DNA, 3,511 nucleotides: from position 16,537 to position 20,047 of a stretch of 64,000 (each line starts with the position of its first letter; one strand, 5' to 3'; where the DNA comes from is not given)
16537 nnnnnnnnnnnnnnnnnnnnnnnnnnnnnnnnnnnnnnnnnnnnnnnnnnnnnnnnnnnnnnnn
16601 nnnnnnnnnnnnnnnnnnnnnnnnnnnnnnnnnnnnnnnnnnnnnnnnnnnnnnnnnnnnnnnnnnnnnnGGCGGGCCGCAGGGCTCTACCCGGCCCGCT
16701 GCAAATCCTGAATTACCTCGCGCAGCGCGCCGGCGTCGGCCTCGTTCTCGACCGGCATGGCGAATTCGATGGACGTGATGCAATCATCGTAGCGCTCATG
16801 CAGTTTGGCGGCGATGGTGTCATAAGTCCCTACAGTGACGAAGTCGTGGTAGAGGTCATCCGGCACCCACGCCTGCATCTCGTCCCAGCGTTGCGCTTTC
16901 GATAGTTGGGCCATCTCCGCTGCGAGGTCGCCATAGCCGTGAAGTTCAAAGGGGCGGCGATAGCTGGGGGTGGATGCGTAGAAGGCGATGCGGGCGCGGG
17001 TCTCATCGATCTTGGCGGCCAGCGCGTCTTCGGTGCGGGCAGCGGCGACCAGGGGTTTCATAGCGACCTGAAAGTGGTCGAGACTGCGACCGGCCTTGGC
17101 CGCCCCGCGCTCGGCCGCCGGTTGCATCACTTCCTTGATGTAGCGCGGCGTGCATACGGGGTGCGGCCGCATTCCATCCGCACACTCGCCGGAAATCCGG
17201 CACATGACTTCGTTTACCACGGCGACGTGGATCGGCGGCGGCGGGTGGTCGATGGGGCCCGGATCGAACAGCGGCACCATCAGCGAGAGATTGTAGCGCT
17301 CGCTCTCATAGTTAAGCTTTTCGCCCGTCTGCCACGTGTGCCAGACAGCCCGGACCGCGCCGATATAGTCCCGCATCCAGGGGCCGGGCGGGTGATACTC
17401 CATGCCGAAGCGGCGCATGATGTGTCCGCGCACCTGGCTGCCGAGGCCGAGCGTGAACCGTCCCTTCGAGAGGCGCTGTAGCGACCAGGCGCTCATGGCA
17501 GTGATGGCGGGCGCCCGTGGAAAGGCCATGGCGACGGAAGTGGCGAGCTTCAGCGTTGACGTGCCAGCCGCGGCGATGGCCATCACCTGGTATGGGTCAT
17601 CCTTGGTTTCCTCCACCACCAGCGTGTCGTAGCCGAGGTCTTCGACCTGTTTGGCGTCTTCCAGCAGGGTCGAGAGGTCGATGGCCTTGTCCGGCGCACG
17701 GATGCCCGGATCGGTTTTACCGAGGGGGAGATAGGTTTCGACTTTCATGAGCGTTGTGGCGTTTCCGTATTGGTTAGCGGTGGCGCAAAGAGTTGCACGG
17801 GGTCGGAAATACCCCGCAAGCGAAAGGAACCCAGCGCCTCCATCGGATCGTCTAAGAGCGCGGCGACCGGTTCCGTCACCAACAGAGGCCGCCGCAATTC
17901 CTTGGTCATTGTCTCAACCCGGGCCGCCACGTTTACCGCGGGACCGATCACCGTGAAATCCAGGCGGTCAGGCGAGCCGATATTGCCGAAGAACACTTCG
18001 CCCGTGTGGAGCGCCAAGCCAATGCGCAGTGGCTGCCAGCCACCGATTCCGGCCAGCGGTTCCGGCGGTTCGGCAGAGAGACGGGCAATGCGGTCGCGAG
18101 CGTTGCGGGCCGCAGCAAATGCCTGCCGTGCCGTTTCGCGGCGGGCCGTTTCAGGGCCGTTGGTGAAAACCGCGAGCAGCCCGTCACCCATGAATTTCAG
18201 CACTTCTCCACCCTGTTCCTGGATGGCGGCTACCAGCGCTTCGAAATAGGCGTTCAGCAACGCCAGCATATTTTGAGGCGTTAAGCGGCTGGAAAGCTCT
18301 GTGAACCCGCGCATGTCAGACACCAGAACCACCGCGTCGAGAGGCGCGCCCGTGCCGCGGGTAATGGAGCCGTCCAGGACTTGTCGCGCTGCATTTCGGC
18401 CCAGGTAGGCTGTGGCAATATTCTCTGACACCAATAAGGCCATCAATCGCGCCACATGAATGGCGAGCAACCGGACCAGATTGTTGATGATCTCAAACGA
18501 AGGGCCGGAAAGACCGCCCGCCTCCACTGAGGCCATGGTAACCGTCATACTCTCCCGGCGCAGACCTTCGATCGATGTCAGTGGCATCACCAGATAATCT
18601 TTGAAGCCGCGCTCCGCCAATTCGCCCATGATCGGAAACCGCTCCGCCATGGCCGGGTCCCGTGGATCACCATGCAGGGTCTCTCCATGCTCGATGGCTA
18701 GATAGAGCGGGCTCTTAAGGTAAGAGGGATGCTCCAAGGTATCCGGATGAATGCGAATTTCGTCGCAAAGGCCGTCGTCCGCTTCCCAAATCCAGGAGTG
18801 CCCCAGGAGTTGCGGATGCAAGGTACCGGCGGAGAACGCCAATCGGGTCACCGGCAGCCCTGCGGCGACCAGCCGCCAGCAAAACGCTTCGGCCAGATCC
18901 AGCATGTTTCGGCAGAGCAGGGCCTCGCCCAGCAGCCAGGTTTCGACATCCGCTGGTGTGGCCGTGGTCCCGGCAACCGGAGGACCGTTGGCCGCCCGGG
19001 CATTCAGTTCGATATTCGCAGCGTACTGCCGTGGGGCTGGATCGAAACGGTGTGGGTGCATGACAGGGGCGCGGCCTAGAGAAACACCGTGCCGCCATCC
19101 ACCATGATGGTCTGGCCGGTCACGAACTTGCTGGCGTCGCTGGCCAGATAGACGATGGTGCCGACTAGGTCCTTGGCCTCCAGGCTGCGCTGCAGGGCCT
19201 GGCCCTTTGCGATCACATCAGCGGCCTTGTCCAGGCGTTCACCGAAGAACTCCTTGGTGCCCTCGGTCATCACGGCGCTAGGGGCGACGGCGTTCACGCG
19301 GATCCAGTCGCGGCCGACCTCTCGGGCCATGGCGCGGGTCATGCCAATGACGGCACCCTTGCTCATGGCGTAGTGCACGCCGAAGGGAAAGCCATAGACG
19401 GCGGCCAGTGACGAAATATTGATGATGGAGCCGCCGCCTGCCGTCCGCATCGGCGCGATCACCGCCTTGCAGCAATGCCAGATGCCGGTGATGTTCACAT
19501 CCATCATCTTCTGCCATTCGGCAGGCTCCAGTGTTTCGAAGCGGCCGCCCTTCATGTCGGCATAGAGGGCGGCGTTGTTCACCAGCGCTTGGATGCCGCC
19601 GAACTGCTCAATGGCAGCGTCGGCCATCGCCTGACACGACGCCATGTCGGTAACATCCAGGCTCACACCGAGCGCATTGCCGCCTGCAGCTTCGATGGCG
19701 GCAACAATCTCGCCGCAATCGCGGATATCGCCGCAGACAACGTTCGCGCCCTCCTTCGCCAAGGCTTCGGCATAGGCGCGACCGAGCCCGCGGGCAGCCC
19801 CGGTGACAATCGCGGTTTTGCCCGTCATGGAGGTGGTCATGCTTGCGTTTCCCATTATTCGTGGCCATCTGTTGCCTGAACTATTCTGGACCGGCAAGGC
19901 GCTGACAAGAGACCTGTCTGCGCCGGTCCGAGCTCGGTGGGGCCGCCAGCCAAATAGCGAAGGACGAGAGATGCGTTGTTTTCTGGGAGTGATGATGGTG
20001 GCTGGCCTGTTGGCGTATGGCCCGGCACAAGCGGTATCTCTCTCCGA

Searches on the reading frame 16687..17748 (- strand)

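Call 34: search_protein_families(library=pfam, proteins=[window:16687-17748:-], max_evalue=0.00001)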
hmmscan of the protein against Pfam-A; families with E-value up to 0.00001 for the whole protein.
window:16687-17748:- (353 aa): 1 family
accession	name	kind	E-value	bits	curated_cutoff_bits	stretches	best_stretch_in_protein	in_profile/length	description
PF00296.26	Bac_luciferase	-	4.1e-62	210.8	27.9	1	20-321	19-309/314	Luciferase-like monooxygenase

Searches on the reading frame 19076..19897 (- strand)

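Call 34: search_protein_families(library=pfam, proteins=[window:19076-19897:-], max_evalue=0.00001)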
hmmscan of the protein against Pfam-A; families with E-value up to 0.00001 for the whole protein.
window:19076-19897:- (273 aa): 3 families
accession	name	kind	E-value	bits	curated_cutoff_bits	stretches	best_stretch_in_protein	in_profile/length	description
PF13561.12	adh_short_C2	-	4.1e-62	210.3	27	1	33-269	1-234/236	Enoyl-(Acyl carrier protein) reductase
PF00106.31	adh_short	-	3.4e-54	183.7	26.6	1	27-217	1-190/195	short chain dehydrogenase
PF08659.16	KR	-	2.8e-12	47.4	22.6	1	28-180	2-153/180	KR domain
